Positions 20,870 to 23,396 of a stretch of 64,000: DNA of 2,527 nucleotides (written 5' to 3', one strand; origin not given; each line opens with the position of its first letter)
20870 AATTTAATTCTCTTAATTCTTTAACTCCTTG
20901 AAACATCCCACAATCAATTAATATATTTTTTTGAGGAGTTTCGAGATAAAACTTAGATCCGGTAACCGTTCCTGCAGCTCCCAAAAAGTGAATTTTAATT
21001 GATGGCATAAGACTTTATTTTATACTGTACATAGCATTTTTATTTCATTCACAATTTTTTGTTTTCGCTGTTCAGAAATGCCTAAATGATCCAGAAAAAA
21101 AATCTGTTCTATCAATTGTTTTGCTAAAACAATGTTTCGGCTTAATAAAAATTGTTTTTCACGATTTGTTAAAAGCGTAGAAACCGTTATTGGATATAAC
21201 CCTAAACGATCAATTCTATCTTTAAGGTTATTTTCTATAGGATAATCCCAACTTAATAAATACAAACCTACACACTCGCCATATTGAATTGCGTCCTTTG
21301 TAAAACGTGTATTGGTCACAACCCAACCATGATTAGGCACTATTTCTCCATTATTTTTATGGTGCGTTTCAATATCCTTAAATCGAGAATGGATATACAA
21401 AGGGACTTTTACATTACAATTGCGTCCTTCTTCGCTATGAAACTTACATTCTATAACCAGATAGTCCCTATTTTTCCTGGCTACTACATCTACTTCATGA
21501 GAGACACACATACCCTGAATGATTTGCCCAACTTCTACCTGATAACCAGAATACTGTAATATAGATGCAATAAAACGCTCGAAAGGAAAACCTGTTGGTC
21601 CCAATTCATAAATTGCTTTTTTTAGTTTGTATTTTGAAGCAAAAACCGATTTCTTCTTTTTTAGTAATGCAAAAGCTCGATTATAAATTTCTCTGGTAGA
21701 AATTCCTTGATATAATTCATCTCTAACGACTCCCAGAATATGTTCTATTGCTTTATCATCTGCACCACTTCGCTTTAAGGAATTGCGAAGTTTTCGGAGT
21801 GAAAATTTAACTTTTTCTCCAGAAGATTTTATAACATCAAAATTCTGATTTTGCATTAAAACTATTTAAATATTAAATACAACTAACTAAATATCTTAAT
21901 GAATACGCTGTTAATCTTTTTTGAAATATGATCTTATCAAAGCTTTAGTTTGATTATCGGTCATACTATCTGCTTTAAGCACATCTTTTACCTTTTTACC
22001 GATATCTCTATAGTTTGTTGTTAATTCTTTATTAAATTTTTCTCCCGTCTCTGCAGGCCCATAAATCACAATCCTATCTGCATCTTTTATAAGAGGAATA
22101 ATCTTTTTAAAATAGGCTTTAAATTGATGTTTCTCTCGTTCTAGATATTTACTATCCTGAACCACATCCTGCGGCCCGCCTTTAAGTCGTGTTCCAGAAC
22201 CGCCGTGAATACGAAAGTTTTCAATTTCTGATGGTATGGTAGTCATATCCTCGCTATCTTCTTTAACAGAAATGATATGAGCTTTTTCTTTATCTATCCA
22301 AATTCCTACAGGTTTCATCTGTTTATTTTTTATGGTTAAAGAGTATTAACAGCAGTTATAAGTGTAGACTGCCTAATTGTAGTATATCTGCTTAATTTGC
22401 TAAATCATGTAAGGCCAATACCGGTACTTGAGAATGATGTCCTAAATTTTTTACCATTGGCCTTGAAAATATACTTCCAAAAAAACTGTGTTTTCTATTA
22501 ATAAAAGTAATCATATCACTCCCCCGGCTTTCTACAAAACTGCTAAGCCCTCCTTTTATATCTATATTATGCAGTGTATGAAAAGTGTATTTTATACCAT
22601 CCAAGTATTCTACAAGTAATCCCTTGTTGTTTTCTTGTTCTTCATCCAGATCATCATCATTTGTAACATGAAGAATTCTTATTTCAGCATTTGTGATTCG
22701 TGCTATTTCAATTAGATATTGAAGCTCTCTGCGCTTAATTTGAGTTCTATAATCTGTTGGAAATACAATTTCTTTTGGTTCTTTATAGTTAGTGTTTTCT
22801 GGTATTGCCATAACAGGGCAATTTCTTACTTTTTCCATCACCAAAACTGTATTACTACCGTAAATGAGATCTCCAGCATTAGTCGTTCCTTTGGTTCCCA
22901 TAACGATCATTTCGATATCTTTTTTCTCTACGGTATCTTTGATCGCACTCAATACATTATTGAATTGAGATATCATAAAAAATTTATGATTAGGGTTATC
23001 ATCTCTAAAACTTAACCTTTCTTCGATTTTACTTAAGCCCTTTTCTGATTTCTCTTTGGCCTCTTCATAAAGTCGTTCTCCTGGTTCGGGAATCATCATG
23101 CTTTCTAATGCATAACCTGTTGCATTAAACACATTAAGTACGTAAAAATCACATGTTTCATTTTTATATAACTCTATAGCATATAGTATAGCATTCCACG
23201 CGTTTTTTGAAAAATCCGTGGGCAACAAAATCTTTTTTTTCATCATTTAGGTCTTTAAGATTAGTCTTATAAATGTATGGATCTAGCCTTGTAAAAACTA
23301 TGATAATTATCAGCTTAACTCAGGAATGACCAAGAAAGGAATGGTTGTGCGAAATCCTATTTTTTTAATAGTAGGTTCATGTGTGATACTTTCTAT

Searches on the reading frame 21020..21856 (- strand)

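Call 16: search_protein_families(library=pfam, proteins=[window:21020-21856:-], max_evalue=0.001)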
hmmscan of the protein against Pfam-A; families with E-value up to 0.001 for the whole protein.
window:21020-21856:- (278 aa): 3 families
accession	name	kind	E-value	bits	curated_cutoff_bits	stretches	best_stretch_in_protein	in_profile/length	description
PF04471.18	Mrr_cat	-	5.2e-06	27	21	1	89-194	6-98/115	Restriction endonuclease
PF03477.21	ATP-cone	-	1.4e-05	25.9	25.8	1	8-67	3-69/88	ATP cone domain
PF01870.24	Hjc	-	0.00086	19.6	21.1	0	92-143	2-52/93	Archaeal holliday junction resolvase (hjc)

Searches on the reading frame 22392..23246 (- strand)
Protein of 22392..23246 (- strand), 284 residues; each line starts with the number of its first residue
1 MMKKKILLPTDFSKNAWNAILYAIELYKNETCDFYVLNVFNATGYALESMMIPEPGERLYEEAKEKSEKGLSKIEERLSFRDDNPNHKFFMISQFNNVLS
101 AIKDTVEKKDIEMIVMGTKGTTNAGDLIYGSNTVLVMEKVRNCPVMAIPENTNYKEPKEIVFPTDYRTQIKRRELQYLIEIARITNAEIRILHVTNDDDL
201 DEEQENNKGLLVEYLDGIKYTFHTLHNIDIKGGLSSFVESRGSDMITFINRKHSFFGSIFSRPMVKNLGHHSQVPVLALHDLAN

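Call 13: search_protein_families(library=pfam, proteins=[window:22392-23246:-], max_evalue=0.001)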
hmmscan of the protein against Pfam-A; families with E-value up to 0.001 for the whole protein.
window:22392-23246:- (284 aa): 1 family
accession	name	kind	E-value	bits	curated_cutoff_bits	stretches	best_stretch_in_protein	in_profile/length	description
PF00582.32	Usp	-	1.4e-23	84.5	24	1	3-149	2-141/141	Universal stress protein family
